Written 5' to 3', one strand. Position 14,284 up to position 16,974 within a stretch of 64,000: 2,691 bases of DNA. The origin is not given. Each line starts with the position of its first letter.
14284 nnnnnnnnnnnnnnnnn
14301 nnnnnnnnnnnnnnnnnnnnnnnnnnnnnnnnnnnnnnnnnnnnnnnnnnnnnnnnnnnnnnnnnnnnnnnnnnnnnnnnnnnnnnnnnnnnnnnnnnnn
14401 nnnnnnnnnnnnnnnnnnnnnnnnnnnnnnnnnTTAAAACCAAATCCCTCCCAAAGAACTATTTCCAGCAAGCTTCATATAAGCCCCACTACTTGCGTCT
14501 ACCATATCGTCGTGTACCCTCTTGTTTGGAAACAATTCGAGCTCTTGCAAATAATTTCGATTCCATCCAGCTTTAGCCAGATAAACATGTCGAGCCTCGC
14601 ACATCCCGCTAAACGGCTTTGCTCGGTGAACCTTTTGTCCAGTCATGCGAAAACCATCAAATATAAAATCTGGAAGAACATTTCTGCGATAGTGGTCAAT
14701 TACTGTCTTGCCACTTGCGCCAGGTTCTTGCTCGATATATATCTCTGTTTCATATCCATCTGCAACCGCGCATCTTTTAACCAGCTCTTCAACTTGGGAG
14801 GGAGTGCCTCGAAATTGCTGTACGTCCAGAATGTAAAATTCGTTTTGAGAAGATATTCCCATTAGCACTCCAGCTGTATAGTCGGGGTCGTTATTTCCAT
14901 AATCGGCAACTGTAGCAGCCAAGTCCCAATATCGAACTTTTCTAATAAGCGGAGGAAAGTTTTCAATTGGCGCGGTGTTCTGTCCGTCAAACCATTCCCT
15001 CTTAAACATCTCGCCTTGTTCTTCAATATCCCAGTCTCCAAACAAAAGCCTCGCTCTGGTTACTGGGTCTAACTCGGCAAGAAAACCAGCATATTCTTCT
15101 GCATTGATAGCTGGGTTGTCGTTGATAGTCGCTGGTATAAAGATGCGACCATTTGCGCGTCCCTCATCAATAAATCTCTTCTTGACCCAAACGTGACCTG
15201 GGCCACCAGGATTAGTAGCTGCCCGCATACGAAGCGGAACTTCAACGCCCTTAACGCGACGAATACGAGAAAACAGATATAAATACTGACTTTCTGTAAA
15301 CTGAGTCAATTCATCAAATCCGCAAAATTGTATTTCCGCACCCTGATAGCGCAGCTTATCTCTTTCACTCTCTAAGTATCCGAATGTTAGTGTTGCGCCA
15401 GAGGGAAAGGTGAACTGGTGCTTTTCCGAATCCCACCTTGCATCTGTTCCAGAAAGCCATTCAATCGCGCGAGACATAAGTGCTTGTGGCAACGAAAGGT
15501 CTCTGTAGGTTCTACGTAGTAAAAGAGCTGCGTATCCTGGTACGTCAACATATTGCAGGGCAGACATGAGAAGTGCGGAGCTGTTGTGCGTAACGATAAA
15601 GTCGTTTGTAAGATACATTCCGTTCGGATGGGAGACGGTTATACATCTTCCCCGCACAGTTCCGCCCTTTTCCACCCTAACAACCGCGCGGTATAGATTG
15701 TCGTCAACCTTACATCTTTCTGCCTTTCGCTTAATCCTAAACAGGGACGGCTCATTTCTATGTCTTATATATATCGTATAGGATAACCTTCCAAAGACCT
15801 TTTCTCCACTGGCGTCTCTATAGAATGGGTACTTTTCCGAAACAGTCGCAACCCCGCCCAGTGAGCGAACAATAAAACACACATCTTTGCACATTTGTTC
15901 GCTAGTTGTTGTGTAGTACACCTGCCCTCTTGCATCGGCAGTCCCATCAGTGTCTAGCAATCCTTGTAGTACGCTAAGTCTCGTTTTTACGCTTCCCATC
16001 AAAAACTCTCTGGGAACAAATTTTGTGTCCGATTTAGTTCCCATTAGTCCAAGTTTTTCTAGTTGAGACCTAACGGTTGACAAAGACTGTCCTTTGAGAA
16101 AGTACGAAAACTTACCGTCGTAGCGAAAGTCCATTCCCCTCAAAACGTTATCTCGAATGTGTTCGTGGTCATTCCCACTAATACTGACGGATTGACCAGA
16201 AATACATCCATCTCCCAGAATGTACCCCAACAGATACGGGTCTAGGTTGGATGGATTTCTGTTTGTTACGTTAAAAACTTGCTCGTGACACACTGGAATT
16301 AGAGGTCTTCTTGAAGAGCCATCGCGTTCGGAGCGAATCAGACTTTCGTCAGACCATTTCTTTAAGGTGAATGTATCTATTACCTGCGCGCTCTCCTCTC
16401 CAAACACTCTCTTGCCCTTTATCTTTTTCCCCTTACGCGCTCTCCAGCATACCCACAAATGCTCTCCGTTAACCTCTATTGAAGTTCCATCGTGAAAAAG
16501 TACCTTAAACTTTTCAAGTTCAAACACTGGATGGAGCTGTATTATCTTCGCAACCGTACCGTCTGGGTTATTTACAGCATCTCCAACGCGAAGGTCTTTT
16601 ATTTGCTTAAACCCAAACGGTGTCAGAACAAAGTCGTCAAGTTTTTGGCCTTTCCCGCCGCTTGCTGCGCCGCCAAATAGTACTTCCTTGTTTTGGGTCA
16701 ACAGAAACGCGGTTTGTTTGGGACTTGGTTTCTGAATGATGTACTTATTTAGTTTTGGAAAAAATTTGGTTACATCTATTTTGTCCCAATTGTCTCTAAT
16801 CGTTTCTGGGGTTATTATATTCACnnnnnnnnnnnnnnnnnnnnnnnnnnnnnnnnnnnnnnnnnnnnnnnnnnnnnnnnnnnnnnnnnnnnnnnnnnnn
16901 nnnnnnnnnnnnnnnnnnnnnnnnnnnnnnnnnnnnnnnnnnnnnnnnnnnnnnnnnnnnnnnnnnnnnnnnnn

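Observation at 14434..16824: Intein with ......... endonuclease in the terminase ATPase P-loop, plus a free-standing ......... endonuclease overlapping the capsid gene start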

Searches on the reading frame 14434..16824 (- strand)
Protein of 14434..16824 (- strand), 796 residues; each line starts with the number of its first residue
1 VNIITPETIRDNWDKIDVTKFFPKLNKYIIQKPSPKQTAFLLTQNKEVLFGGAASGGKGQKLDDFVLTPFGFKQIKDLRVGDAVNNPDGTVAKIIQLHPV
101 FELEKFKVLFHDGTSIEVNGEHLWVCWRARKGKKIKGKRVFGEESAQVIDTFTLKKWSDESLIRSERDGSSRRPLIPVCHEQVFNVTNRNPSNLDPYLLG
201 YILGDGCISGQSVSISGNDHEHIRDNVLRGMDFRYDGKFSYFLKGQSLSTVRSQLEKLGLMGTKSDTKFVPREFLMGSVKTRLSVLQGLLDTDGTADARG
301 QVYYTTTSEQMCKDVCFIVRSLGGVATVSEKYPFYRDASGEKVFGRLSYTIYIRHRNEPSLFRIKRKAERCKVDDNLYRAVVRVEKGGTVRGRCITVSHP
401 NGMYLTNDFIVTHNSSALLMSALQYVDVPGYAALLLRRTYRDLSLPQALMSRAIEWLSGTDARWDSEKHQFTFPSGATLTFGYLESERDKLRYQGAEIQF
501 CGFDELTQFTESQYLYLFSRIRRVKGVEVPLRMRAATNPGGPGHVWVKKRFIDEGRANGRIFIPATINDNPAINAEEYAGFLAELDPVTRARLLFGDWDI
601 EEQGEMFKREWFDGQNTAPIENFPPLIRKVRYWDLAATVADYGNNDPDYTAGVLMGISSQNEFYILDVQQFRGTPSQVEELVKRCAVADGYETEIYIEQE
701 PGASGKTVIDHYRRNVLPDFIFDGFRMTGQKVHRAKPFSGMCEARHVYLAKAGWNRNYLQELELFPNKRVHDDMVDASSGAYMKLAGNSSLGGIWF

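Call 3: search_protein_families(library=pfam, proteins=[window:14434-16824:-], max_evalue=0.01)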
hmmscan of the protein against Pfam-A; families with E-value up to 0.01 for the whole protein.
window:14434-16824:- (796 aa): 4 families
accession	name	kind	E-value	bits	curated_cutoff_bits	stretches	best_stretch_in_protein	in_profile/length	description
PF17289.8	Terminase_6C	-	4.1e-22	79.3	22.6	1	632-784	2-154/155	Terminase RNaseH-like domain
PF03237.21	Terminase_6N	-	1.9e-12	47.8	22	1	437-612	34-213/215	Terminase large subunit, T4likevirus-type, N-terminal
PF14528.11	LAGLIDADG_3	-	1.4e-09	38.5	22.5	1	283-336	4-56/82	LAGLIDADG-like domain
PF05204.19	Hom_end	-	0.0041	17.7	21.1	0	270-355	2-86/110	Homing endonuclease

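Call 11: search_dna_similar(query=window:14437-16824:-, collection=phages, mode=protein, max_rows=25)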
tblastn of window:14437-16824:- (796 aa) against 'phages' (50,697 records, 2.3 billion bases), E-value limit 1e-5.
Records with a match: 2677; places in all: 2725; records where one place covers at least 80% of the query: 2.
Best place of each record, by identity: <60% 2677.
By first word of the organism name: Escherichia 407; Pseudomonas 392; Salmonella 330; Mycobacterium 285; Vibrio 217; Rheinheimera 115; Acinetobacter 105; Klebsiella 75; Arthrobacter 72; Stx2a-converting 49; and 91 more.
By host as written in the record: - 339; Mycobacterium smegmatis mc2 155 220; Pseudomonas aeruginosa 131; Escherichia coli 129; Rheinheimera sp. BAL341 115; Salmonella enterica 57; Arthrobacter sp. ATCC 21022 54; Escherichia coli K-12 MG1655 53; and 592 more.
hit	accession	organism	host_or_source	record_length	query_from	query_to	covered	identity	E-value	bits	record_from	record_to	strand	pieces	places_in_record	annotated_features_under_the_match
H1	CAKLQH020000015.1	Acinetobacter phage MD-2021a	not known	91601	32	794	96%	30.6%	4e-92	323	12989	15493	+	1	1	putative replication protein P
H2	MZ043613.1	Acinetobacter phage TaPaz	Acinetobacter baumannii NIPH601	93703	32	794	96%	30.5%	1e-91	322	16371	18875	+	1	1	large terminase subunit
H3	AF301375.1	Methanothermobacter phage psiM100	-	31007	414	786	47%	49.3%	5e-104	358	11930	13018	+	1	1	ORF9: putative large terminase subunit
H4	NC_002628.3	Methanothermobacter phage psiM100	-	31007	414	786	47%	49.3%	5e-104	358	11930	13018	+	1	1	ORF9: terminase large subunit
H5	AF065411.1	Methanobacterium phage psiM2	Methanobacterium thermoautotrophicum ...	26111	414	786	47%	48.8%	5e-102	352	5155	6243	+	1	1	large terminase subunit | transmembrane region | ATP/GTP-binding site motif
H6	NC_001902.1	Methanobacterium phage psiM2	Methanobacterium thermoautotrophicum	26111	414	786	47%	48.8%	5e-102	352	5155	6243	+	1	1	terminase large subunit | transmembrane region | ATP/GTP-binding site motif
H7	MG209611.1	Aphanizomenon phage vB_AphaS-CL131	Aphanizomenon flos-aquae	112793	29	624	75%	29.1%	3e-58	222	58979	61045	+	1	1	terminase large subunit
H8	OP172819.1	Parabacteroides phage PF672P1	Parabacteroides faecis DA672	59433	35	567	67%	32.3%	7e-65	242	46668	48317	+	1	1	hypothetical protein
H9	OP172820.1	Parabacteroides phage PF672P2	Parabacteroides faecis DA672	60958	35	567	67%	32.1%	1e-64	241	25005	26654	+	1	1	hypothetical protein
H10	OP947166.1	Thiohalocapsa phage LS06-2018-MD04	-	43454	33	547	65%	32.8%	3e-51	200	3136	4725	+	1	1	DarB-like antirestriction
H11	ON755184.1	Gordonia phage DalanDe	soil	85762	414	786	47%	41.5%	4e-82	293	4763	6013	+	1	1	9: terminase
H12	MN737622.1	Methanobacterium virus PhiF3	Methanothermobacter thermautotrophicus ...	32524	414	796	48%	40.4%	9e-69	254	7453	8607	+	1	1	putative large terminase subunit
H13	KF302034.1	Pseudoalteromonas phage HM1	Pseudoalteromonas sp. str. H71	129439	36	522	61%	31.6%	4e-63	237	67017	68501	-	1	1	record has no annotation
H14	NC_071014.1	Brevibacterium phage Cantare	Brevibacterium fuscum NRRL B-14687 SEA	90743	415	787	47%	41.3%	7e-61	311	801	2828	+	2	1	3: terminase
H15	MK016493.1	Brevibacterium phage Cantare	Brevibacterium fuscum NRRL B-14687 SEA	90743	415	787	47%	41.3%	7e-61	311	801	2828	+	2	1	3: terminase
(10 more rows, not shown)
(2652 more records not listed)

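Call 13: get_annotated_region(hit=H2, flank=1500)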
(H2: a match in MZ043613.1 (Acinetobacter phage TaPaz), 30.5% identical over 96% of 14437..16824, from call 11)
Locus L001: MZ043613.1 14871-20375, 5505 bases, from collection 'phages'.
description: Acinetobacter phage TaPaz, complete genome.
organism: Acinetobacter phage TaPaz (NCBI taxid 2834266)
taxonomy: Viruses; Duplodnaviria; Heunggongvirae; Uroviricota; Caudoviricetes
host: Acinetobacter baumannii NIPH601; source: waste water; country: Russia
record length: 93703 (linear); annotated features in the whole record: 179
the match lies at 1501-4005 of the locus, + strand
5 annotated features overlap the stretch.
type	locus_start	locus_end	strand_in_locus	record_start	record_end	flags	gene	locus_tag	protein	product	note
CDS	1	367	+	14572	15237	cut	-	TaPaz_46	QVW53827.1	hypothetical protein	-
CDS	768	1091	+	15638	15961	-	-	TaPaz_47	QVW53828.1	cell wall hydrolase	-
CDS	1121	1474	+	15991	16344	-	-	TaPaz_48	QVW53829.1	hypothetical protein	-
CDS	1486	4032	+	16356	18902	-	-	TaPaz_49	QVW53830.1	large terminase subunit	intein-containing protein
CDS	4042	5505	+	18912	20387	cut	-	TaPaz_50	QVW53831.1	portal protein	-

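Call 35: get_annotated_region(hit=H7, flank=600)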
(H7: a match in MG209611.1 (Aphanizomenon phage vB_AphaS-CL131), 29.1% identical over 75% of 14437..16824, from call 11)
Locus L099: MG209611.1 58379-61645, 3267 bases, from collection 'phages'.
description: Aphanizomenon phage vB_AphaS-CL131, complete genome.
organism: Aphanizomenon phage vB_AphaS-CL131 (NCBI taxid 2047766)
taxonomy: Viruses; Duplodnaviria; Heunggongvirae; Uroviricota; Caudoviricetes
host: Aphanizomenon flos-aquae; source: Curonian Lagoon; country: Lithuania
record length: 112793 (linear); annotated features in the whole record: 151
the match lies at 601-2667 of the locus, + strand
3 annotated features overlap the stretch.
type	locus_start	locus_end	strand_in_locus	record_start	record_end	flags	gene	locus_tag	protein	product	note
CDS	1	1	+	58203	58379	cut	-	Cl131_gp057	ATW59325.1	hypothetical protein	-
CDS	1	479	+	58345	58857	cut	-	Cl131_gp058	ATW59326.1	terminase small subunit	similar to small terminase subunit YP_003084145.1 from Cyanophage PSS2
CDS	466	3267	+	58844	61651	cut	-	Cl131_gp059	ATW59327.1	terminase large subunit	similar to unnamed protein product YP_004957326.1 from Planktothrix phage PaV-LD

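Call 36: get_annotated_region(hit=H8, flank=900)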
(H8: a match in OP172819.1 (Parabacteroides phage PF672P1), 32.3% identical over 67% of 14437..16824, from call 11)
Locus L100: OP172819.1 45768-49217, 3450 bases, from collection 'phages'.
description: Parabacteroides phage PF672P1, partial genome.
organism: Parabacteroides phage PF672P1 (NCBI taxid 2968684)
taxonomy: Viruses; Duplodnaviria; Heunggongvirae; Uroviricota; Caudoviricetes
host: Parabacteroides faecis DA672; source: municipal sewage; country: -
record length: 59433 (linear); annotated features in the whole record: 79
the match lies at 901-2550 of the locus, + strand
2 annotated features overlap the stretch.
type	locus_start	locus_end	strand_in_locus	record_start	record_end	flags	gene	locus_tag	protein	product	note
CDS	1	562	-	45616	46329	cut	-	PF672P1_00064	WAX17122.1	hypothetical protein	-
CDS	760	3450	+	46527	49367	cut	-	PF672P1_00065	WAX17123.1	hypothetical protein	-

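Call 37: get_annotated_region(hit=H10, flank=900)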
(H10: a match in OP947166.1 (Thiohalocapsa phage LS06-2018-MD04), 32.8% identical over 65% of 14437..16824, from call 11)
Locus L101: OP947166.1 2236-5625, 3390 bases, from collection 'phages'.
description: Thiohalocapsa phage LS06-2018-MD04, complete genome.
organism: Thiohalocapsa phage LS06-2018-MD04 (NCBI taxid 3003842)
taxonomy: Viruses; Duplodnaviria; Heunggongvirae; Uroviricota; Caudoviricetes
host: -; source: -; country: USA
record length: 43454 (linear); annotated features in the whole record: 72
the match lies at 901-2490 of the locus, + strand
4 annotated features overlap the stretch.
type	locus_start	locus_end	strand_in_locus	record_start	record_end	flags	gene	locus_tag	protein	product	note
CDS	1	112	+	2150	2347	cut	-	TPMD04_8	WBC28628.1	hypothetical protein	-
CDS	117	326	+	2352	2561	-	-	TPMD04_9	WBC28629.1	hypothetical protein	-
CDS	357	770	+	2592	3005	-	-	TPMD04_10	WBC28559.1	hypothetical protein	-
CDS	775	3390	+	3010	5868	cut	-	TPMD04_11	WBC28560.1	DarB-like antirestriction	-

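Call 38: get_annotated_region(hit=H13, flank=900)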
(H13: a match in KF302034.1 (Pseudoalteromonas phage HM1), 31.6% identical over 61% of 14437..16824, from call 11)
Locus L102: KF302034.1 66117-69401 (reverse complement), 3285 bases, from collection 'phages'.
description: UNVERIFIED: Pseudoalteromonas phage HM1, complete genome.
organism: Pseudoalteromonas phage HM1 (NCBI taxid 1357705)
taxonomy: Viruses; Duplodnaviria; Heunggongvirae; Uroviricota; Caudoviricetes; Qingdaovirus
host: Pseudoalteromonas sp. str. H71; source: seawater; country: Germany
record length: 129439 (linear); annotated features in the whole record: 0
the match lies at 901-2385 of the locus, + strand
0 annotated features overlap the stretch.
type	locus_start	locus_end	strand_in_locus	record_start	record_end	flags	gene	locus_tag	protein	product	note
